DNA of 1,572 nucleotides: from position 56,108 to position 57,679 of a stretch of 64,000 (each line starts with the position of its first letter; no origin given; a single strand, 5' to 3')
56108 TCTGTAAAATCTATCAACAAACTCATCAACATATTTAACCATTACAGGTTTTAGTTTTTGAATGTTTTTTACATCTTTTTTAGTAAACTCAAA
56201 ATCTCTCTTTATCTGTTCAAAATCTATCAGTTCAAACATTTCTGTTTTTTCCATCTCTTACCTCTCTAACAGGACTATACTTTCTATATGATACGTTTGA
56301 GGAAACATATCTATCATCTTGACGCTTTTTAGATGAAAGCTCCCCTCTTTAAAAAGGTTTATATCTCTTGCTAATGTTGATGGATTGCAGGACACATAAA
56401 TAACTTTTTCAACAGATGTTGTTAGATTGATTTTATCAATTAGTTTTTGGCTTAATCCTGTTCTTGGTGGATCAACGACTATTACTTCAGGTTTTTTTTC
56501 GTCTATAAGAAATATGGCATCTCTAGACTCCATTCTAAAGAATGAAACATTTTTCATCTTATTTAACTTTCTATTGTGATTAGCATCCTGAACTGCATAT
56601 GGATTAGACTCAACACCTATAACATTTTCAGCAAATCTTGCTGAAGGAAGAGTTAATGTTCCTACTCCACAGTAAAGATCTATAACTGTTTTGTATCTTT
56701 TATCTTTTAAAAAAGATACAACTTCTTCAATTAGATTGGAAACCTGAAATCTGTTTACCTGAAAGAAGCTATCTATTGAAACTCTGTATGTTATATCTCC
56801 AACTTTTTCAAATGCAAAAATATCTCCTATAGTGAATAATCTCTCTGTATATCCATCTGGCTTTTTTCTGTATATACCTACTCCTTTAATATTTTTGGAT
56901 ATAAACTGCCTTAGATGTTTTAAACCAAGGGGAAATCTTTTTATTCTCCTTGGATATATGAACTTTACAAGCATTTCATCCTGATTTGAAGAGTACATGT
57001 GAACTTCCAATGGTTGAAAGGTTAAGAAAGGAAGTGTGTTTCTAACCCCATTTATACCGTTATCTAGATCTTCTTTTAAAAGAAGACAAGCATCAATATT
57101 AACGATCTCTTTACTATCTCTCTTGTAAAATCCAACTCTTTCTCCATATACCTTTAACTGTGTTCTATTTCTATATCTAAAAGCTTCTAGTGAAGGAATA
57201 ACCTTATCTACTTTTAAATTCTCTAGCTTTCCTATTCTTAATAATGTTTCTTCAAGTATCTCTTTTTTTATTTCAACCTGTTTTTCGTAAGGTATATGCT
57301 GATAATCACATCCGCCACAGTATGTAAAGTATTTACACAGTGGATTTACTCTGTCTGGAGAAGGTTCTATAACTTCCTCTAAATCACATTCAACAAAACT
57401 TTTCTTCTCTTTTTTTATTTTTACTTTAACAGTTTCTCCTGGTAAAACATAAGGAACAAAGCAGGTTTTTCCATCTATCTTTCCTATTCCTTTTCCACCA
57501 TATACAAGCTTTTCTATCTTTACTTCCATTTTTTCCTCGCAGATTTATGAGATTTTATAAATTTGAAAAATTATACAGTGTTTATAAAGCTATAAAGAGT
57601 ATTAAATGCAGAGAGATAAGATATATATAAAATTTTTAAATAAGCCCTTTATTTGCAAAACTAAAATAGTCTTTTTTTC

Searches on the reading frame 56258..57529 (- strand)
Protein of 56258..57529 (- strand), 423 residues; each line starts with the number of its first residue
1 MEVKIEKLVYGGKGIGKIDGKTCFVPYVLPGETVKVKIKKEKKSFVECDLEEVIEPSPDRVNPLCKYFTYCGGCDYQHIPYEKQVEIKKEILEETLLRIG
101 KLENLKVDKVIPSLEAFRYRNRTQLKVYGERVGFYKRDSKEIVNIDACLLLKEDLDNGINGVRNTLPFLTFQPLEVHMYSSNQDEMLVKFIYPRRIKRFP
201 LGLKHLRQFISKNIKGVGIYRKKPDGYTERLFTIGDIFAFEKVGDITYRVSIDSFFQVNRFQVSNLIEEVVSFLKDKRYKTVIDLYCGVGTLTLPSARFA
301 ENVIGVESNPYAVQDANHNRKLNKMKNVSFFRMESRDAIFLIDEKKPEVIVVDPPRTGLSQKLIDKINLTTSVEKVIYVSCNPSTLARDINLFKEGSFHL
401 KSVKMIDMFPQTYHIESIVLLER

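Call 6: search_protein_families(library=pfam, proteins=[window:56258-57529:-], max_evalue=0.01)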
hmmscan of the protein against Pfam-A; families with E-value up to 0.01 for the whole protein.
window:56258-57529:- (423 aa): 10 families
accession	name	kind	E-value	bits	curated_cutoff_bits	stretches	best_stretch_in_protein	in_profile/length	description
PF05958.17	tRNA_U5-meth_tr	-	2.3e-28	99.7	23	1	81-423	2-356/357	tRNA (Uracil-5-)-methyltransferase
PF01938.26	TRAM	-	1.1e-10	41.7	21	1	1-46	8-56/61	TRAM domain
PF02475.24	TRM5-TYW2_MTfase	-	4.4e-08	33.7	28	1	277-338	35-99/164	TRM5/TYW2 methyltransferase domain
PF05175.20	MTS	-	5.5e-08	33.1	23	1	271-355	24-107/170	Methyltransferase small domain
PF06325.19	PrmA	-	1.2e-06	28.7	22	1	276-351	159-231/296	Ribosomal protein L11 methyltransferase (PrmA)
PF13847.12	Methyltransf_31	-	2e-06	28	27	1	280-331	5-59/145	Methyltransferase domain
PF03602.21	Cons_hypoth95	-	2.5e-06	27.7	24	1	278-381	41-150/182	Conserved hypothetical protein 95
PF09445.16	Methyltransf_15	-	6.9e-05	22.9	22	1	280-377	2-102/165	RNA cap guanine-N2 methyltransferase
PF13649.12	Methyltransf_25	-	0.00054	21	27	1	282-338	1-58/97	Methyltransferase domain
PF13679.12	Methyltransf_32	-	0.0045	17.4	27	0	263-340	9-94/143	Methyltransferase domain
